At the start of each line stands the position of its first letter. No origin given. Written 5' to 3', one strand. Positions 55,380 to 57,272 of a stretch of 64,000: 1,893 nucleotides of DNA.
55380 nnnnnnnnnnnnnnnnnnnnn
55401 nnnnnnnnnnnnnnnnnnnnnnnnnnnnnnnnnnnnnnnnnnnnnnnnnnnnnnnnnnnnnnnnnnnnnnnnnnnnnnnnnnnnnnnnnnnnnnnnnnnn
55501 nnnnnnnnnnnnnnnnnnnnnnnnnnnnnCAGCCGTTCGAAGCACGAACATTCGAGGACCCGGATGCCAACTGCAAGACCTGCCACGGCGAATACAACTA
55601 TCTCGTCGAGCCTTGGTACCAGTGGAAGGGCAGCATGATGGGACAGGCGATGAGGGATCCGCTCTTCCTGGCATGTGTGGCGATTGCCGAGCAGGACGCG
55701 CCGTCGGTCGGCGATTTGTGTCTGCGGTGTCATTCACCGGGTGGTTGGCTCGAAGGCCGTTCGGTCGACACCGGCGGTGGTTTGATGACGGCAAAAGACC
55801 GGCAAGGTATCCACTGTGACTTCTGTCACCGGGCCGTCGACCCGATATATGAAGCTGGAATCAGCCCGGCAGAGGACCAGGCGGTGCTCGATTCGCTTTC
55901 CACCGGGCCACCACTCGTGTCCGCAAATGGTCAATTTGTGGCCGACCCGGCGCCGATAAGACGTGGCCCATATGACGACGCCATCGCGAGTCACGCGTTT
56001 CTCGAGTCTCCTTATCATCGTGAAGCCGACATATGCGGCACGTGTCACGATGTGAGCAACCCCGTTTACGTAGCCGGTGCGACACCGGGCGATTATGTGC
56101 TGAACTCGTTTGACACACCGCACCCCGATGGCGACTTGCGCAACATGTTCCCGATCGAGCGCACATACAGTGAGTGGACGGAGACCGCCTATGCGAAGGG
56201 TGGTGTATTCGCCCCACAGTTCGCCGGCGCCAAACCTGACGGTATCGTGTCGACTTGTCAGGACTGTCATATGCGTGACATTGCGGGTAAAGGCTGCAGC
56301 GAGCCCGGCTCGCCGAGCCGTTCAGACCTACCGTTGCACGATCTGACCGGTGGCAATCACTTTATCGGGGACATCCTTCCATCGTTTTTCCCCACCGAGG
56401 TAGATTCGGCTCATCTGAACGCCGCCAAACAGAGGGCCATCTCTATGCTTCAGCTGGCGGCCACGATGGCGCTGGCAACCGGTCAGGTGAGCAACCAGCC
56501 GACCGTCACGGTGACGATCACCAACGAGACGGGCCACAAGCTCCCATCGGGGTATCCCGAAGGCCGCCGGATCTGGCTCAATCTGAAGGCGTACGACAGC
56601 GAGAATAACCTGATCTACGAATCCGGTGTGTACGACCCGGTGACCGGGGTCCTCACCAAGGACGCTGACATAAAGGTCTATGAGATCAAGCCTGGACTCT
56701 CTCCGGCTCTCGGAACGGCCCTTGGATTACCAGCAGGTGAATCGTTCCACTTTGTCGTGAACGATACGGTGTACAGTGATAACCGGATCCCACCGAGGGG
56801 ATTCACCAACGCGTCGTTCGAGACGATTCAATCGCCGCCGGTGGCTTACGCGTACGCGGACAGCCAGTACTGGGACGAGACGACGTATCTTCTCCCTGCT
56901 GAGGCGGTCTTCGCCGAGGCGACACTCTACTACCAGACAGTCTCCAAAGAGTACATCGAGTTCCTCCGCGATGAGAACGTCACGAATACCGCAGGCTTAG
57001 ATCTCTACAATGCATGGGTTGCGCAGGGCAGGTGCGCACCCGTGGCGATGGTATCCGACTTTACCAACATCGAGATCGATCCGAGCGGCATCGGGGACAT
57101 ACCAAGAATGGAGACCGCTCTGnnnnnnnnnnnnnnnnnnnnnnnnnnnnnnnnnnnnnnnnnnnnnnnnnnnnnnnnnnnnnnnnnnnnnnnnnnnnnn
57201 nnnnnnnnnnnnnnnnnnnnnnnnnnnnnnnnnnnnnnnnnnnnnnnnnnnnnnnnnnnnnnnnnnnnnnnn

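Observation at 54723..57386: Six-heme cytochrome c carrying a T9SS C-terminal sorting domain and an EF-hand loop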

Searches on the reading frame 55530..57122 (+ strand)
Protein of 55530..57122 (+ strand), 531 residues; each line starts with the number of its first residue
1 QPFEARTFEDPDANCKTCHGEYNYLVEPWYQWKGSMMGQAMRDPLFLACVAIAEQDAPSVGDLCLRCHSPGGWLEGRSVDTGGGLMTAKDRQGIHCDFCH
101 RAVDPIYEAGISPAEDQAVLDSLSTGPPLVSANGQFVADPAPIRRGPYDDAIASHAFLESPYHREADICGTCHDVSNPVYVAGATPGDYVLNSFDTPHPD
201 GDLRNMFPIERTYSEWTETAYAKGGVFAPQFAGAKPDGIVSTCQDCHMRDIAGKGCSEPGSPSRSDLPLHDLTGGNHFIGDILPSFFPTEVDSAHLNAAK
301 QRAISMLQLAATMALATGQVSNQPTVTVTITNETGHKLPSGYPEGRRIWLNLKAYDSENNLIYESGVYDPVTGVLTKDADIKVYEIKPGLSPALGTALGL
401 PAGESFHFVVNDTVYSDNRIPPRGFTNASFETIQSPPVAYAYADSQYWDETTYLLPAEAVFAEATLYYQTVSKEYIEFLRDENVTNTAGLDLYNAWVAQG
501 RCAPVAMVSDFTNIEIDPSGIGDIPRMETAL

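Call 43: search_solved_structures(query=window:55530-57122:+, max_evalue=10, show_alignments=4)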
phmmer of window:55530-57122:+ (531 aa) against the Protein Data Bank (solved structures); distinct sequences matched with E-value up to 10: 8.
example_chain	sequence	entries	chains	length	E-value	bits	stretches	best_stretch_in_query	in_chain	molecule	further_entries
8k9e_A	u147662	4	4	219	0.043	15.6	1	93-181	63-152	Cytochrome c7-like domain-containing protein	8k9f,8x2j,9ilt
9wt8_A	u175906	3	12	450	0.068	14.9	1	321-380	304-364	Cytochrome c,Multiheme cytochrome c selenoprotein (MccSep)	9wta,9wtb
9wt9_A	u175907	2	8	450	0.084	14.6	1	321-380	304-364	Cytochrome c,Multiheme cytochrome c selenoprotein mutant (MccSep U325A) | Cytochrome c,Multiheme cytochrome c selenoprotein (MccSep)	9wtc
9eh1_Y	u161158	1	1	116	1.4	10.6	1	199-243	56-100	Transcription elongation factor SPT4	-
5oik_Y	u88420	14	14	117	1.4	10.5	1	199-243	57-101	Transcription elongation factor SPT4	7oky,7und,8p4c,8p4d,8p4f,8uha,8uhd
9j0n_Y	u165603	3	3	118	1.5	10.5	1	199-243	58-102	Transcription elongation factor SPT4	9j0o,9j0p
3h7h_A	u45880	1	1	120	1.5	10.5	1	199-243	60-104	Transcription elongation factor SPT4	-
6gmh_Y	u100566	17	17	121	1.5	10.4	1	199-243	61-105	Transcription elongation factor SPT4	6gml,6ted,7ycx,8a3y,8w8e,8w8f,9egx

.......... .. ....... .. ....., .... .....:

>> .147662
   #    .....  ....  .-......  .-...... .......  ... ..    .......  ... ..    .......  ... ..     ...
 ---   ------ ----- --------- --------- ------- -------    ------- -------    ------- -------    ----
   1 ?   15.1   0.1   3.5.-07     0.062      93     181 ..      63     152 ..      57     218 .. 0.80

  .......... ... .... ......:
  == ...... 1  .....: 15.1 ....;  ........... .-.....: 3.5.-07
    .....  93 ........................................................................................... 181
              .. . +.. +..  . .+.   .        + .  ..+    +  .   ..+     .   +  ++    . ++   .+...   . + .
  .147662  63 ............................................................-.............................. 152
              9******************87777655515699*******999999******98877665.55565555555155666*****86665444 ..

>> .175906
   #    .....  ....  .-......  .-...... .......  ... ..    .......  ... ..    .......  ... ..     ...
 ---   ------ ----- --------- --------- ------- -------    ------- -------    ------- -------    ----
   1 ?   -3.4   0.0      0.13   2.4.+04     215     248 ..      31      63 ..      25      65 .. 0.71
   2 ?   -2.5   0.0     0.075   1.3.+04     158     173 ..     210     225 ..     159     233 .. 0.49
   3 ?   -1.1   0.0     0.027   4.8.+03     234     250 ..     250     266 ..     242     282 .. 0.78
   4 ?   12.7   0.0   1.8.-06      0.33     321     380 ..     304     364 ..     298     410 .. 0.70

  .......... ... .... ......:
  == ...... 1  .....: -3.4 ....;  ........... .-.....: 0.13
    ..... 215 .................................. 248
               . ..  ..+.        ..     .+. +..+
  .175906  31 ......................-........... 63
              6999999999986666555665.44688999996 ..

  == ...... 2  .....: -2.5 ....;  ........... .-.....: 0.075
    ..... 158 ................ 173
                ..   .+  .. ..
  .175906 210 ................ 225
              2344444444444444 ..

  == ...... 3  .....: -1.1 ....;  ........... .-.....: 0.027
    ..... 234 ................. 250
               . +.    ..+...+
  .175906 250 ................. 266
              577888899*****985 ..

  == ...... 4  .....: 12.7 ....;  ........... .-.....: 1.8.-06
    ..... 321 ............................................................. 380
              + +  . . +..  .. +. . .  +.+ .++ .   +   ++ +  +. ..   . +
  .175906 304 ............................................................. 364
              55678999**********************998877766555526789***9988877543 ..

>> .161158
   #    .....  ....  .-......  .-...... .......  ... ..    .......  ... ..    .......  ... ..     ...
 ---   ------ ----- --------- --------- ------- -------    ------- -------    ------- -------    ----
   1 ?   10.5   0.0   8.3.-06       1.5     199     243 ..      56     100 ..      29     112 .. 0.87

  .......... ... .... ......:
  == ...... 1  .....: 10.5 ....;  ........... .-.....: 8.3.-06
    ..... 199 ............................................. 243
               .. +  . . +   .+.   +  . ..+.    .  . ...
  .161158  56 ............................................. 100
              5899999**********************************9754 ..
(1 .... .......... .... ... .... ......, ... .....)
